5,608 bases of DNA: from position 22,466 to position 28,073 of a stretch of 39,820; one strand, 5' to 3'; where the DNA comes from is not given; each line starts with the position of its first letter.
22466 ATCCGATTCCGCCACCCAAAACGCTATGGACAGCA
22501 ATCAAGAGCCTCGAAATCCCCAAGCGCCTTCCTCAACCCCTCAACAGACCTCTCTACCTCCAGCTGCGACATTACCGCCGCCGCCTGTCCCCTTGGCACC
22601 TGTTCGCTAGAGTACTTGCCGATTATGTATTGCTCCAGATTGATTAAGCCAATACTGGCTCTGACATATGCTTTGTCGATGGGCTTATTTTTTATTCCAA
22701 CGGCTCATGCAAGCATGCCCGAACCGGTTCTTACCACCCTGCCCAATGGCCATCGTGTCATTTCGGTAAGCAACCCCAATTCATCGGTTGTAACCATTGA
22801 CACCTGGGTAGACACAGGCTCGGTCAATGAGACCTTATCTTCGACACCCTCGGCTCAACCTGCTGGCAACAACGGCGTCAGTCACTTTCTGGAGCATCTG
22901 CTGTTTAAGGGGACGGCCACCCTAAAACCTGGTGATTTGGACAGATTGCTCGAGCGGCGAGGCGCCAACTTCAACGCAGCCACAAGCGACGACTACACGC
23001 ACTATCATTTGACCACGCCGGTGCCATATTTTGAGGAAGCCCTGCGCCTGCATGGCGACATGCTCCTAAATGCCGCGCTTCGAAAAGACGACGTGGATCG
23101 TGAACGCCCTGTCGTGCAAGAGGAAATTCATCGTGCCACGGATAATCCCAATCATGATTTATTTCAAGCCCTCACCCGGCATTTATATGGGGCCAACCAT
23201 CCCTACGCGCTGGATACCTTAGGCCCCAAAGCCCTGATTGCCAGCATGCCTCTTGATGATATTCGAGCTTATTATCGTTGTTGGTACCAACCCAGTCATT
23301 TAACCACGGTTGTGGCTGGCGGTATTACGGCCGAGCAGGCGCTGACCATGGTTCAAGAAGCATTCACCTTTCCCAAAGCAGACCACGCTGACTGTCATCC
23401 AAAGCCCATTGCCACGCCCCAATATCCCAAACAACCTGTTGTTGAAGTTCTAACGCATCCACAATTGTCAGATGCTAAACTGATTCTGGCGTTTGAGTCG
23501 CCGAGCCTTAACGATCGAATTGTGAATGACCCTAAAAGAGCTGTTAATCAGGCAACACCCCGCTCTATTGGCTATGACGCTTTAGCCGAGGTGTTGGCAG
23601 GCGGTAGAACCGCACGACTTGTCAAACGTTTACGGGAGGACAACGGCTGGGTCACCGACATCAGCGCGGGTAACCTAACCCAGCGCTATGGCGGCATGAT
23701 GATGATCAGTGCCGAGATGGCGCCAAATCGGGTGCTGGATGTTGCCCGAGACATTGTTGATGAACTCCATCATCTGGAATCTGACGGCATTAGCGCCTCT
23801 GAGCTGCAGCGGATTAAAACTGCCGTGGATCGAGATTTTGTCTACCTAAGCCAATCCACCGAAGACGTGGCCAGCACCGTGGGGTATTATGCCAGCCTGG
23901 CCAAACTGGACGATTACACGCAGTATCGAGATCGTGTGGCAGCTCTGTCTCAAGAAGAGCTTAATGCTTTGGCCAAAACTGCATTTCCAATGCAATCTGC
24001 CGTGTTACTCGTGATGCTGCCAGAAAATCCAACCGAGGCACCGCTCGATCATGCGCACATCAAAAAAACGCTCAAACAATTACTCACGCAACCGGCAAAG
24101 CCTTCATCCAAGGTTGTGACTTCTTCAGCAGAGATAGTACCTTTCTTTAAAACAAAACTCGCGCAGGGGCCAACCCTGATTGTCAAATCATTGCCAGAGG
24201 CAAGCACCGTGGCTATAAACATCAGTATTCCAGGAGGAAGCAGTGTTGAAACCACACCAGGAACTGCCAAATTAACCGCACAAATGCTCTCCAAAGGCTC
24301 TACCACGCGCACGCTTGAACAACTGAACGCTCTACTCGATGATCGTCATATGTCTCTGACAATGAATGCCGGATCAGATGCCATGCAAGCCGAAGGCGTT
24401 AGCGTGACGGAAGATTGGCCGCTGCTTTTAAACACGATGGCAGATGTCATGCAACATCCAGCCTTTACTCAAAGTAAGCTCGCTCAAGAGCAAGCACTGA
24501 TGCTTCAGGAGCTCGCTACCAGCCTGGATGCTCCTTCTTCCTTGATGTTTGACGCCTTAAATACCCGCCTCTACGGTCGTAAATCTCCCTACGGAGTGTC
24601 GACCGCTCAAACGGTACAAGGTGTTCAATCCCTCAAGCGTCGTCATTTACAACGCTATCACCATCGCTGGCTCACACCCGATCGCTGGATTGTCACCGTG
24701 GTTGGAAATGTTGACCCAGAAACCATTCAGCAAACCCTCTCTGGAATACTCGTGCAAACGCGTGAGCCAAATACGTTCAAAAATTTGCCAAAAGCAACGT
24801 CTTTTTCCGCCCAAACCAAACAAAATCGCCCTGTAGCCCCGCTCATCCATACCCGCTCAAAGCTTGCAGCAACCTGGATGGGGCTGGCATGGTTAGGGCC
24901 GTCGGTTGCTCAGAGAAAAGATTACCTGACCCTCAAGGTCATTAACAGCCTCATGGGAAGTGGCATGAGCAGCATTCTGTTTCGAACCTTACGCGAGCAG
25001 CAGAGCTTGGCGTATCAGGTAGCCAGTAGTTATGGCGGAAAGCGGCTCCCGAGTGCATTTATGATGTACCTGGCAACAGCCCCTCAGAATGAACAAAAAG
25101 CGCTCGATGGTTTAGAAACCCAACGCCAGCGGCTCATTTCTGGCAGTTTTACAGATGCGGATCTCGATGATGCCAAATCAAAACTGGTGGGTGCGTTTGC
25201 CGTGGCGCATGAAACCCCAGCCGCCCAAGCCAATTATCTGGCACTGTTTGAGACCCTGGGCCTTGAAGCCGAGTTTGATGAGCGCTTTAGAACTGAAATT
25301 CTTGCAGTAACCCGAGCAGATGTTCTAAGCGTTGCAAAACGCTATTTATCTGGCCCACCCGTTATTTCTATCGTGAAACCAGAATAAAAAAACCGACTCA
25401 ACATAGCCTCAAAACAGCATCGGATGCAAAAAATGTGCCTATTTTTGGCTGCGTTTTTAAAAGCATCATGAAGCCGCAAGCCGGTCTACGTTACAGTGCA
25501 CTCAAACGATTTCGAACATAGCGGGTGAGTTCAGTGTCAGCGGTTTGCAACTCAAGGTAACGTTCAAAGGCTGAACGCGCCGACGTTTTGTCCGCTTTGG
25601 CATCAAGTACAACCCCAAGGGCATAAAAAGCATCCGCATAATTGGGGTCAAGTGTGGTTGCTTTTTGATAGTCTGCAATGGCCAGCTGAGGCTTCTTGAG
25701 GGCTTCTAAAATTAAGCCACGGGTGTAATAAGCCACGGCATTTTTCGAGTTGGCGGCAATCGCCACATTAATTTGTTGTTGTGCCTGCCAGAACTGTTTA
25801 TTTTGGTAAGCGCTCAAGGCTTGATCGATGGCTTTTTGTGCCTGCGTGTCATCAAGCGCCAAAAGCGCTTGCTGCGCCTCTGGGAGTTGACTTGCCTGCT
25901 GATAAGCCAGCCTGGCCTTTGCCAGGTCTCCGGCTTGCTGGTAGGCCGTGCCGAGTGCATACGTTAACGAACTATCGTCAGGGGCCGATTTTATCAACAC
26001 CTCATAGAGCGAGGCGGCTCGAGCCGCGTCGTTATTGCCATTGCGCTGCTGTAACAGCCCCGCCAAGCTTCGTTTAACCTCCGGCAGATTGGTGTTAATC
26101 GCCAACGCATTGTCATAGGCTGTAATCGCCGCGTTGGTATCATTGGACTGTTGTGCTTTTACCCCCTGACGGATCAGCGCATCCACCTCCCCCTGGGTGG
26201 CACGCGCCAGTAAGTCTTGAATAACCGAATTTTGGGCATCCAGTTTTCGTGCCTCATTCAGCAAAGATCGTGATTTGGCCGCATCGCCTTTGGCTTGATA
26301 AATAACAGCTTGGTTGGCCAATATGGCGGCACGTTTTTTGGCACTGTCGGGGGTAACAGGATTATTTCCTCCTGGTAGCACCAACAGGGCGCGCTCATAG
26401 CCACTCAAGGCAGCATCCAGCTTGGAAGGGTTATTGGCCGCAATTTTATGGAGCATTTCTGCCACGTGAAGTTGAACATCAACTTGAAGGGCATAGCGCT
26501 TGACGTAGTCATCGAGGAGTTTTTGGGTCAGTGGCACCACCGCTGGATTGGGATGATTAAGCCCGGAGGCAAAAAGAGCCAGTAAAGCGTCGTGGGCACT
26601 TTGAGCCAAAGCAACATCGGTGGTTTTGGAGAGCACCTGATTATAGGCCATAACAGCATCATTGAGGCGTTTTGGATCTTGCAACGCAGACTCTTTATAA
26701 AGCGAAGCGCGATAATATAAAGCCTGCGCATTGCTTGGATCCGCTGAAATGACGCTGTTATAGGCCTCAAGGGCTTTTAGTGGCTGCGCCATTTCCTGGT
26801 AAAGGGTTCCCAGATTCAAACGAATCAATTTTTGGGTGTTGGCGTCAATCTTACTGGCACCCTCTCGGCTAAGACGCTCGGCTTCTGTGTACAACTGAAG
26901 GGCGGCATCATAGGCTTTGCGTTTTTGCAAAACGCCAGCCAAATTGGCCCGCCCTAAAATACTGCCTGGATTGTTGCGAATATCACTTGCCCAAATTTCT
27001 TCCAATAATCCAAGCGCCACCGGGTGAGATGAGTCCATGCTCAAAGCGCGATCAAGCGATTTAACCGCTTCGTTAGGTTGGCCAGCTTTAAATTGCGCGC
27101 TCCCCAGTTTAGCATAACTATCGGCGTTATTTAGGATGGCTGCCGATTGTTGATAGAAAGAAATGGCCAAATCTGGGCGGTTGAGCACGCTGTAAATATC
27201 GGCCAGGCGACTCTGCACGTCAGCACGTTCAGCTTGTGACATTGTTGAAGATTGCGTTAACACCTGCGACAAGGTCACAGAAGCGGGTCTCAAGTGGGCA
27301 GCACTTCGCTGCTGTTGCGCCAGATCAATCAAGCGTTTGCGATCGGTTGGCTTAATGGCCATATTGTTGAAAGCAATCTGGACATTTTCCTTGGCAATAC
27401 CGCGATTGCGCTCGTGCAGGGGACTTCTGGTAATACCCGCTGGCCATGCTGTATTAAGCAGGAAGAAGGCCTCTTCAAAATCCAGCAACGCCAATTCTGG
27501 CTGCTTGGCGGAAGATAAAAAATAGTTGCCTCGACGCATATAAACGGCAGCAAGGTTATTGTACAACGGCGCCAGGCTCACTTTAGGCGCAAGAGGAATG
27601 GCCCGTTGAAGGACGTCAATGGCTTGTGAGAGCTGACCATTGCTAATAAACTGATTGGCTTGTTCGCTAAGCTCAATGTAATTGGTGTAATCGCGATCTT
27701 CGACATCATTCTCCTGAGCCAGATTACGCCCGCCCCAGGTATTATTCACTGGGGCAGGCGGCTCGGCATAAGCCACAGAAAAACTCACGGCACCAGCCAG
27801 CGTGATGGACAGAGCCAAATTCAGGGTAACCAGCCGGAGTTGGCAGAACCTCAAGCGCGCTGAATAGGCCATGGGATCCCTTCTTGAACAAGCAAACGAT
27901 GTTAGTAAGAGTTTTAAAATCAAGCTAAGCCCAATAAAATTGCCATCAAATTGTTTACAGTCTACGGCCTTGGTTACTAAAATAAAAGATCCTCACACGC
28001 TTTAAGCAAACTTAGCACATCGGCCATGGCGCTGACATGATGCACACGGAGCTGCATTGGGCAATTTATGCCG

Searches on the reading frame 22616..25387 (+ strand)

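Call 19: search_protein_families(library=pfam, proteins=[window:22616-25387:+], max_evalue=0.001)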
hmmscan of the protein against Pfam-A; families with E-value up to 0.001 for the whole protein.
window:22616-25387:+ (923 aa): 2 families
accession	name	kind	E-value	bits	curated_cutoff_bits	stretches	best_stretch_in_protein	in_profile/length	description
PF05193.26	Peptidase_M16_C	-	9.5e-60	202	23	2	212-403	3-180/181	Peptidase M16 inactive domain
PF00675.25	Peptidase_M16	-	2.3e-39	135.1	22.3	2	47-204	1-148/149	Insulinase (Peptidase family M16)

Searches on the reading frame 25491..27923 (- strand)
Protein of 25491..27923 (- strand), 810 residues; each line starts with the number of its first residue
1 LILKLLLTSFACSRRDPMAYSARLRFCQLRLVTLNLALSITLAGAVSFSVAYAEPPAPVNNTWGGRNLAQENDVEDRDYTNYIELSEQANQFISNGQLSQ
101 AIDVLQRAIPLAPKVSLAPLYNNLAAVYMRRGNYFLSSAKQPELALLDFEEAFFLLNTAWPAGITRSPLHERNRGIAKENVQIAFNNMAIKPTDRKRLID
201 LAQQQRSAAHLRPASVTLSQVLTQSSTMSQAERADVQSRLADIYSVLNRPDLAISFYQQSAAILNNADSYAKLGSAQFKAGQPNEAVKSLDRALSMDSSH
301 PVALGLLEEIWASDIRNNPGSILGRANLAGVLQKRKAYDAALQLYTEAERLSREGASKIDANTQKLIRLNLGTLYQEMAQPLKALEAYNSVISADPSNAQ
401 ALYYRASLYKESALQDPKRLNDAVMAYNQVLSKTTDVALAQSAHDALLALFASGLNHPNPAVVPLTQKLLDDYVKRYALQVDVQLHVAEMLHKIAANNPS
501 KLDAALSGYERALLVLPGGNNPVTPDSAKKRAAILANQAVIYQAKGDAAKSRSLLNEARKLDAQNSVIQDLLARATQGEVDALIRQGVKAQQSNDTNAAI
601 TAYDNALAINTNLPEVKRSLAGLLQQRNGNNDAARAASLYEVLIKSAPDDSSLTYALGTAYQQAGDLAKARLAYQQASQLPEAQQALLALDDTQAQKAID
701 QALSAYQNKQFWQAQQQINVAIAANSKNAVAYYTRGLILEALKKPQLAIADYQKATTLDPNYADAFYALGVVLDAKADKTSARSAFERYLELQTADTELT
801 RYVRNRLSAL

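Call 19: search_protein_families(library=pfam, proteins=[window:25491-27923:-], max_evalue=0.001)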
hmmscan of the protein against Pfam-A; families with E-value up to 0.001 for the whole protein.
window:25491-27923:- (810 aa): 13 families
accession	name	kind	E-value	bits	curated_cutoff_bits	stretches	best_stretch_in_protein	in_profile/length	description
PF00515.34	TPR_1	-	3.6e-35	118.8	27.8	2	729-762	1-34/34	Tetratricopeptide repeat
PF07719.23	TPR_2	-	1.2e-29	100.4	27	1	730-762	2-34/34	Tetratricopeptide repeat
PF13181.12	TPR_8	-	1.8e-25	87.3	25.7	1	731-762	3-34/34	Tetratricopeptide repeat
PF13424.12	TPR_12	-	4.6e-24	84.8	30.1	3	327-394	8-74/77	Tetratricopeptide repeat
PF13414.12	TPR_11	-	1.2e-19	70.2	26.8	1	748-773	13-38/42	TPR repeat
PF13431.12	TPR_17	-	1.5e-18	65.9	24.4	0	752-780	2-30/34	Tetratricopeptide repeat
PF13432.12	TPR_16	-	1.6e-17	64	32.7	2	700-762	2-64/65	Tetratricopeptide repeat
PF13428.12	TPR_14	-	4.7e-15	55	23.5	0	731-770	3-42/44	Tetratricopeptide repeat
PF14559.12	TPR_19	-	6.1e-15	55.7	25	0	630-678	4-52/68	Tetratricopeptide repeat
PF13371.12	TPR_9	-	1.4e-11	44.7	35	0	630-687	8-66/73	Tetratricopeptide repeat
PF13174.12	TPR_6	-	2.4e-10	40.8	26.3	0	272-294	5-27/33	Tetratricopeptide repeat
PF13176.12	TPR_7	-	1.4e-09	37.7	27.9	0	239-262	4-27/36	Tetratricopeptide repeat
PF23914.1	TPR_CcmH_CycH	-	9.5e-07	29.2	42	1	592-683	62-153/158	Cytochrome c-type biogenesis protein H TPR domain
